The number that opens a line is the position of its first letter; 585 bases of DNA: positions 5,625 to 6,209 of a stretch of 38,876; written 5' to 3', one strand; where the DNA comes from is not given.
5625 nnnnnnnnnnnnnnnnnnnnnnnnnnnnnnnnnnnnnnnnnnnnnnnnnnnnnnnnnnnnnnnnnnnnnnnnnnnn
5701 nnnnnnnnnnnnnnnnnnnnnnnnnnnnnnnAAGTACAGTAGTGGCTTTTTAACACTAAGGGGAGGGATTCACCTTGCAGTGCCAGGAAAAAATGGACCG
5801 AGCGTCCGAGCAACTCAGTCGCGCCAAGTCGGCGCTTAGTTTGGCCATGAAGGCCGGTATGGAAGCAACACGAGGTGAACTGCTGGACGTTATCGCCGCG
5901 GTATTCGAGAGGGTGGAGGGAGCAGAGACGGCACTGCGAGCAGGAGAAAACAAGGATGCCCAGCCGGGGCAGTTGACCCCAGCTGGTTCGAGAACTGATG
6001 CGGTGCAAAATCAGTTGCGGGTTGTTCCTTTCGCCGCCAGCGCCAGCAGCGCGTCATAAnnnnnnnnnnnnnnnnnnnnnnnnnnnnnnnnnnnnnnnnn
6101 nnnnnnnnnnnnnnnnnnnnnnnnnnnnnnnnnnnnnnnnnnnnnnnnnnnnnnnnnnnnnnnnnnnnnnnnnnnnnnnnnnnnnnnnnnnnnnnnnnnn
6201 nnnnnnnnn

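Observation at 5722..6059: Near-consensus LexA box in front of a small ORF wedged between repA and telN: candidate SOS-controlled antirepressor module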

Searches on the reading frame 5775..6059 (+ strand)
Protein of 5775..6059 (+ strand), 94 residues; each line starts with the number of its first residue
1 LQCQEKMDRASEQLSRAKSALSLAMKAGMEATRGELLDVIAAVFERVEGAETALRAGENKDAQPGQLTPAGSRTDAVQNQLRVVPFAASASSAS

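Call 11: search_protein_families(library=pfam, proteins=[window:5775-6059:+], max_evalue=0.01)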
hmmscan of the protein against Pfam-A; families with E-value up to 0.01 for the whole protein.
window:5775-6059:+ (94 aa): 0 families

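Call 12: search_protein_families(library=phrogs, proteins=[window:5775-6059:+], max_evalue=0.01)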
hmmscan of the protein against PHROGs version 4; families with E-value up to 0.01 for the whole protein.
window:5775-6059:+ (94 aa): 0 families

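Call 23: find_homologous_proteins(query=window:5775-6059:+, max_evalue=0.01)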
Query window:5775-6059:+ (94 aa): 30 proteins with E <= 0.01 among 34 candidates.
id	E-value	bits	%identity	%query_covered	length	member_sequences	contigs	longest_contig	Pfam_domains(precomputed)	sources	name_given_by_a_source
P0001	8.4e-48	177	98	100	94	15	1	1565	-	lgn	-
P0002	3.3e-45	169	91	100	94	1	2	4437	-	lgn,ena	-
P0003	2.2e-26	109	63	98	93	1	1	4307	-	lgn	-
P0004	3.9e-26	108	61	100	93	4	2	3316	-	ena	-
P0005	4.4e-26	108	70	89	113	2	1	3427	-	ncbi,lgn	-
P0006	7.7e-26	107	64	95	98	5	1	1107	-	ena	-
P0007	1.0e-25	107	64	98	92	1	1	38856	-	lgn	-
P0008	1.8e-25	106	70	99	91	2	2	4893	-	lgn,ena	-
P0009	2.0e-25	106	69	89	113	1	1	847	-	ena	-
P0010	2.3e-25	106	64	96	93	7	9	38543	-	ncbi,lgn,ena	-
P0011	3.0e-25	106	64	96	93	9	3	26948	-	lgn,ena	-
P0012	6.4e-25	105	63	97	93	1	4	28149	-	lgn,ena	-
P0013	6.6e-24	101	63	95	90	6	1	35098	-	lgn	-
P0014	1.2e-23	100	72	79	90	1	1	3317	-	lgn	-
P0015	1.9e-23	100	70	76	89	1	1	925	-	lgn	-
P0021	8.8e-22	95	62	95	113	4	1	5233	-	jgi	jgi:hypothetical protein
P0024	2.0e-19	87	57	93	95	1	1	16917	-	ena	-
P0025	2.0e-19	87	63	88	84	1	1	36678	-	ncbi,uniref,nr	ncbi:hypothetical protein BK662_11600 [Pseudomonas frederiksbergensis]|uniref:Uncharacterized protei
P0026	2.4e-19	87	54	99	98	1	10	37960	-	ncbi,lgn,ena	-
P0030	9.2e-16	75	54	97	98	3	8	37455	-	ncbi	-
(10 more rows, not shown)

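Call 25: find_encoding_contigs(protein=P0025, flank=7000, max_places=2)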
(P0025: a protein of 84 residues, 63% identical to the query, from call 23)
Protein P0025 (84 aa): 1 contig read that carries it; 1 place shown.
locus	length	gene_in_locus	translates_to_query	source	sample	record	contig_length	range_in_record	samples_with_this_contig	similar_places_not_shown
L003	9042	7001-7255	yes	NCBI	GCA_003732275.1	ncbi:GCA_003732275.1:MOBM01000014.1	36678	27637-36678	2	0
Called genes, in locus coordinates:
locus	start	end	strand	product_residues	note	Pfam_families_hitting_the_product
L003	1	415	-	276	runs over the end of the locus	PF06323:Phage_antiter_Q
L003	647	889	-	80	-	-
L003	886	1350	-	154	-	-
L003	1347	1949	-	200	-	-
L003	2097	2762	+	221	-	PF00717:Peptidase_S24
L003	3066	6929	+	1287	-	-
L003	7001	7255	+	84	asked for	-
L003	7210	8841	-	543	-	PF16684:ResT-TelK_cat, PF20818:TelK_stirrup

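Call 26: find_encoding_contigs(protein=P0030, flank=7000, max_places=2)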
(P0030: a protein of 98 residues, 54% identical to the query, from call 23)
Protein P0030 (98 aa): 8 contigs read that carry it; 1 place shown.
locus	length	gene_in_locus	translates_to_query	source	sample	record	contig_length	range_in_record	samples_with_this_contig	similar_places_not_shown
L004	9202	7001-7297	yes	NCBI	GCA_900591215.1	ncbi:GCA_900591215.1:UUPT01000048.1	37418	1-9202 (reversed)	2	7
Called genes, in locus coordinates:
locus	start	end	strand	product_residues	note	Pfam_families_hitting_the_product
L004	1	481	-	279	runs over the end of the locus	PF06323:Phage_antiter_Q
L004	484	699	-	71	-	-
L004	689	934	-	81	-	-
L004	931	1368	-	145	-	-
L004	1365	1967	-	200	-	-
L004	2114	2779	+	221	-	PF00717:Peptidase_S24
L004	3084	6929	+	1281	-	-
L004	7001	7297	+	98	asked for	-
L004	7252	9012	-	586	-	PF16684:ResT-TelK_cat, PF20818:TelK_stirrup (faint)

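Call 27: find_encoding_contigs(protein=P0010, flank=7000, max_places=2)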
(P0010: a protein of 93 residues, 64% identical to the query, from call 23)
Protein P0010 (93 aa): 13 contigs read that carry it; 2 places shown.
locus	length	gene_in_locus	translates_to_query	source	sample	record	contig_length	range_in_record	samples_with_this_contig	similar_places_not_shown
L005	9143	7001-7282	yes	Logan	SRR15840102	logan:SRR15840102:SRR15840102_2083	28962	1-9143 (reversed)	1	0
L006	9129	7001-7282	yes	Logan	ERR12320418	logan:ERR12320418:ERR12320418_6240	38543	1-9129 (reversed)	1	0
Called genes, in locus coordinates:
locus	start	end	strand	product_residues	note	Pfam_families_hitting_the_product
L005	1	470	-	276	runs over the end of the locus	PF06323:Phage_antiter_Q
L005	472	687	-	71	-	-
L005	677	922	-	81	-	-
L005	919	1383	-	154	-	-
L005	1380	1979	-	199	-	-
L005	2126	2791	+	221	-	PF00717:Peptidase_S24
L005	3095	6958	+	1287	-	-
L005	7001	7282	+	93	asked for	-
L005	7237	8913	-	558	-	PF16684:ResT-TelK_cat, PF20818:TelK_stirrup (faint)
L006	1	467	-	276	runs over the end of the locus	PF06323:Phage_antiter_Q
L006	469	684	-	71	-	-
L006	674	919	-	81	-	-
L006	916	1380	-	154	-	-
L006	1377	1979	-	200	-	-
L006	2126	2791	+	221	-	PF00717:Peptidase_S24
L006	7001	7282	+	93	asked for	-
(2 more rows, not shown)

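Call 28: find_encoding_contigs(protein=P0013, flank=7000, max_places=1)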
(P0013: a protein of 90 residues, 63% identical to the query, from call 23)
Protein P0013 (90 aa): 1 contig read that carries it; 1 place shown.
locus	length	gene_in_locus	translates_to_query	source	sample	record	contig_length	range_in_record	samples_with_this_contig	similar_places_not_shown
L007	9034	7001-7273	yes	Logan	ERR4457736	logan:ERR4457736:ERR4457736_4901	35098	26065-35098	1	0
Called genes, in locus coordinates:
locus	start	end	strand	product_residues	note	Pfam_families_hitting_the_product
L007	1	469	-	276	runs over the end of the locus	PF06323:Phage_antiter_Q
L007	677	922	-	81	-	-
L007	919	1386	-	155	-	-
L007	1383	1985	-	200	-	-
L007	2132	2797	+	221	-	PF00717:Peptidase_S24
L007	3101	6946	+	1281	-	PF13362:Toprim_3 (faint), PF02399:Herpes_ori_bp (faint)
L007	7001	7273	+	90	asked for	-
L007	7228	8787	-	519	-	PF22853:TelK_N, PF16684:ResT-TelK_cat, PF20818:TelK_stirrup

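Call 29: find_encoding_contigs(protein=P0026, flank=7000, max_places=1)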
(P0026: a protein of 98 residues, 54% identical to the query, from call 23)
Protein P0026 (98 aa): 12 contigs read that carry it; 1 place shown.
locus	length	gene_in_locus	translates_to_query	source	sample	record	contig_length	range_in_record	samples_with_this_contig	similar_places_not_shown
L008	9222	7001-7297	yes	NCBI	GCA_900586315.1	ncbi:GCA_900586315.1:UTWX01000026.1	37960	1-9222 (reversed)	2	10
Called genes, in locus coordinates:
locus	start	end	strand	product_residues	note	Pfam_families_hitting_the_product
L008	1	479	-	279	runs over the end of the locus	PF06323:Phage_antiter_Q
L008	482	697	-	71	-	-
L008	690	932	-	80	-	-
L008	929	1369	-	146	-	-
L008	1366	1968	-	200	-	-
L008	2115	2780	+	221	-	PF00717:Peptidase_S24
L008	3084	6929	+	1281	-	-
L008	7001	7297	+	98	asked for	-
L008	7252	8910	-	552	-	PF16684:ResT-TelK_cat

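Call 30: find_encoding_contigs(protein=P0024, flank=7000, max_places=1)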
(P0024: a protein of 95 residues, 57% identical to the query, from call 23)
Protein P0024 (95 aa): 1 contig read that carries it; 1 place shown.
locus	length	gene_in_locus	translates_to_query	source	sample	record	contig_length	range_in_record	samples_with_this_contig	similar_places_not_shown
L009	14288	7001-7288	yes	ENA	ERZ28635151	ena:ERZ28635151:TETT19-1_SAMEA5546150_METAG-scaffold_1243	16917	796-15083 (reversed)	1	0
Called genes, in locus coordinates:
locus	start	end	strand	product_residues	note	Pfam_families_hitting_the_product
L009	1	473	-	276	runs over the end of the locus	PF06323:Phage_antiter_Q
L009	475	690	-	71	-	-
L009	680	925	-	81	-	-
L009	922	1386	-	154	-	-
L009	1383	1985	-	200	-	-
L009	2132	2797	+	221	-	PF00717:Peptidase_S24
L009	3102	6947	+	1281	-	PF02399:Herpes_ori_bp (faint)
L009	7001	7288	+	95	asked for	-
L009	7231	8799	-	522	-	PF22853:TelK_N, PF16684:ResT-TelK_cat, PF20818:TelK_stirrup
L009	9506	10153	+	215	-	PF01656:CbiA, PF07015:VirC1 (weak), PF09140:MipZ (weak), PF13614:AAA_31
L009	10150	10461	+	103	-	-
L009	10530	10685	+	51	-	-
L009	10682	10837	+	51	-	-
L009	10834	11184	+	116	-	-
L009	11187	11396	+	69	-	-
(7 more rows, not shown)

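Call 31: find_encoding_contigs(protein=P0021, flank=7000, max_places=1)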
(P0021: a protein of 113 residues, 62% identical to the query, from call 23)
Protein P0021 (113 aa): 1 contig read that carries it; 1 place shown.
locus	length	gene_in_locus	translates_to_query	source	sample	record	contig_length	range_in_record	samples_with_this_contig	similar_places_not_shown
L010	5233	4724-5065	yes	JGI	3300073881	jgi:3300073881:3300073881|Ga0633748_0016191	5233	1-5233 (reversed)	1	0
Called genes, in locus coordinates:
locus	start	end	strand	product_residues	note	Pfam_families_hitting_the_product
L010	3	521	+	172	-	?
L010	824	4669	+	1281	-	PF02399:Herpes_ori_bp (faint)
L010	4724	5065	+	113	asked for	-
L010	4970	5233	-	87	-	?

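Call 60: predict_structure(alignment_id=A2)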
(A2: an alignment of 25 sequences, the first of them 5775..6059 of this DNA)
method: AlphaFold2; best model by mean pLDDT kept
length: 94 residues; sequences in the alignment: 25
mean_pLDDT: 66.0   pTM: 0.44
mean pLDDT of the five models: 66.0, 63.1, 62.7, 61.5, 61.3
residues with pLDDT >= 90: 5; 70-90: 46; 50-70: 9; < 50: 34
segments of 3 or more residues with pLDDT < 50: 62-94
pLDDT, mean of each block of 10 residues (from residue 1): 82 87 75 84 88 70 42 36 40 38
secondary structure, 60 per line:
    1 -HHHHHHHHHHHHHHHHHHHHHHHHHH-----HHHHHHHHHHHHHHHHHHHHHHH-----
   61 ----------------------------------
elements in order: H2-27 H33-55

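Call 64: fold_search(model_id=the predicted structure, library=viral)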
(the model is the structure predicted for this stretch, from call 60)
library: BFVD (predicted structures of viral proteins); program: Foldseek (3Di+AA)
matches with E <= 10: 506; with E <= 0.001: 0
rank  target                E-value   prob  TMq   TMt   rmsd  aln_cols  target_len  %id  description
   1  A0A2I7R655            4.0e-01  0.66  0.38  0.40   9.5        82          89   16  (no name in the UniProt tables at hand)
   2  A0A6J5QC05            4.3e-01  0.97  0.52  0.60   7.6        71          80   13  Uncharacterized protein [uncultured Caudovirales phage]
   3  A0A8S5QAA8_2          4.8e-01  0.72  0.39  0.04   5.1        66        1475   26  Type I restriction enzyme [Podoviridae sp. ctsfx1]
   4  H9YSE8                5.5e-01  0.47  0.35  0.35  10.3        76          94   18  (no name in the UniProt tables at hand)
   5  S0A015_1              5.8e-01  0.77  0.46  0.06  12.1        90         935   19  Uncharacterized protein [Cellulophaga phage phi19:3]
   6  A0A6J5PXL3            5.8e-01  0.35  0.32  0.18  12.6        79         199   18  Uncharacterized protein [uncultured Caudovirales phage]
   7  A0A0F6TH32            6.2e-01  0.57  0.44  0.41  13.9       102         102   16  Uncharacterized protein [Sinorhizobium phage phiM9]
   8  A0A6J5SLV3            6.6e-01  0.89  0.51  0.64   7.6        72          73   12  Uncharacterized protein [uncultured Caudovirales phage]
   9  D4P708                6.6e-01  0.44  0.35  0.25   8.7        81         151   16  (no name in the UniProt tables at hand)
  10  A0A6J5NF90            6.6e-01  0.38  0.36  0.17  18.7       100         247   16  Uncharacterized protein (Fragment) [uncultured Caudovirales phage]
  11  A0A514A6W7            6.6e-01  0.25  0.30  0.18  13.0        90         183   17  (no name in the UniProt tables at hand)
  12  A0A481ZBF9            7.5e-01  0.21  0.29  0.23  16.7        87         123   13  Uncharacterized protein [Pithovirus LCPAC403]
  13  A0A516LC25            7.5e-01  0.20  0.27  0.25  15.8        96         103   17  (no name in the UniProt tables at hand)
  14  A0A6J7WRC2            7.9e-01  0.90  0.58  0.59   8.7        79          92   15  Uncharacterized protein [uncultured Caudovirales phage]
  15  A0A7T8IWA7            7.9e-01  0.33  0.33  0.29   9.7        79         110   19  (no name in the UniProt tables at hand)
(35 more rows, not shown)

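Call 82: search_protein_families(library=ncbifam, proteins=[window:5775-6059:+], max_evalue=0.1)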
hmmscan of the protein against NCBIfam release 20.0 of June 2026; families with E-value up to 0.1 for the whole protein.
window:5775-6059:+ (94 aa): 0 families

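Call 83: search_dna_similar(query=window:5775-6059:+, collection=phages, mode=protein, max_evalue=0.001, max_rows=15)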
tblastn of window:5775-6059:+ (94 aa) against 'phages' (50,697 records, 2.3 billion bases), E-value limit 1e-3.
No match.

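Call 84: search_dna_similar(query=window:5775-6059:+, collection=plasmids, mode=protein, max_evalue=0.001, max_rows=15)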
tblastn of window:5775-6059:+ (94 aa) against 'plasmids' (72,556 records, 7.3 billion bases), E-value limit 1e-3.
Records with a match: 5; places in all: 8; records where one place covers at least 80% of the query: 2.
Best place of each record, by identity: 95-99% 2; 60-80% 1; <60% 2.
By first word of the organism name: Pseudomonas 5.
By predicted mobility (MOB-suite, as given by PLSDB): non-mobilizable 5.
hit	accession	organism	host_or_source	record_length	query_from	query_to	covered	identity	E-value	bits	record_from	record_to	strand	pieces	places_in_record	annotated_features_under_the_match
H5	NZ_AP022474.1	Pseudomonas monteilii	-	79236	1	86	91%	98.8%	7e-49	171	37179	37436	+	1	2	protelomerase family protein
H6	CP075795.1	Pseudomonas aeruginosa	Homo sapiens,Cell culture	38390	1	86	91%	97.7%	2e-48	170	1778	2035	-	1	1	hypothetical protein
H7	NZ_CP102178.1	Pseudomonas corrugata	cell culture,agricultural soil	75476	1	74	79%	66.2%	1e-23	99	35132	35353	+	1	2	none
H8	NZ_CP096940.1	Pseudomonas aeruginosa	Homo sapiens,urine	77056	1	70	74%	57.1%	5e-18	84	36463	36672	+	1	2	none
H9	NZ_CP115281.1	Pseudomonas aeruginosa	Homo sapiens,culture samples from human ...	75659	1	70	74%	55.7%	3e-17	82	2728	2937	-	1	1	none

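Call 85: get_annotated_region(hit=H6, flank=6500)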
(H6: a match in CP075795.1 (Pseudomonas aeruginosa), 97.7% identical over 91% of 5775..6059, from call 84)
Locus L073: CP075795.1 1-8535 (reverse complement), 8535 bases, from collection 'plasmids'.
description: Pseudomonas aeruginosa strain PaLo418 plasmid pPHPALO418, complete sequence
organism: Pseudomonas aeruginosa (NCBI taxid 287)
taxonomy: Bacteria; Pseudomonadota; Gammaproteobacteria; Pseudomonadales; Pseudomonadaceae; Pseudomonas; Pseudomonas aeruginosa
host: -; source: Homo sapiens,Cell culture; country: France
typing (MOB-suite, as given by PLSDB): non-mobilizable
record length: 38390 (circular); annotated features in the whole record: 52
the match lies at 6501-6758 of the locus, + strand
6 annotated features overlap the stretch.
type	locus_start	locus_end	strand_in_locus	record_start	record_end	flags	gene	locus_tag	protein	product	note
CDS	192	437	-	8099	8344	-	-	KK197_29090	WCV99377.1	hypothetical protein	-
CDS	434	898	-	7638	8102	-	-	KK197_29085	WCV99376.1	hypothetical protein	-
CDS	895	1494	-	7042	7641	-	-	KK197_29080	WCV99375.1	hypothetical protein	-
CDS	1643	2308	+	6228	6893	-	-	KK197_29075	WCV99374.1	hypothetical protein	-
CDS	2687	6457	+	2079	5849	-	-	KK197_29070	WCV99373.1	hypothetical protein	-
CDS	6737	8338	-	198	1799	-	-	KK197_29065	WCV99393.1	hypothetical protein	-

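Call 86: search_protein_representatives(alignment_id=A2)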
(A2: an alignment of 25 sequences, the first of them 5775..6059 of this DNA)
Query: 25 sequences, 93 profile positions. Proteins with E-value up to 0.001 (for the whole library): 4; up to 1e-10: 2; up to 1e-30: 2. The best 4 are listed.
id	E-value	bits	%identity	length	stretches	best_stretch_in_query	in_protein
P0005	5.9e-42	158.3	-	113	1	1-92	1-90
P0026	5.0e-40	152.1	-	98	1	1-93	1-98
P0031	3.1e-09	53.4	-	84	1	1-90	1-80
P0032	1.3e-04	38.6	-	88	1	5-62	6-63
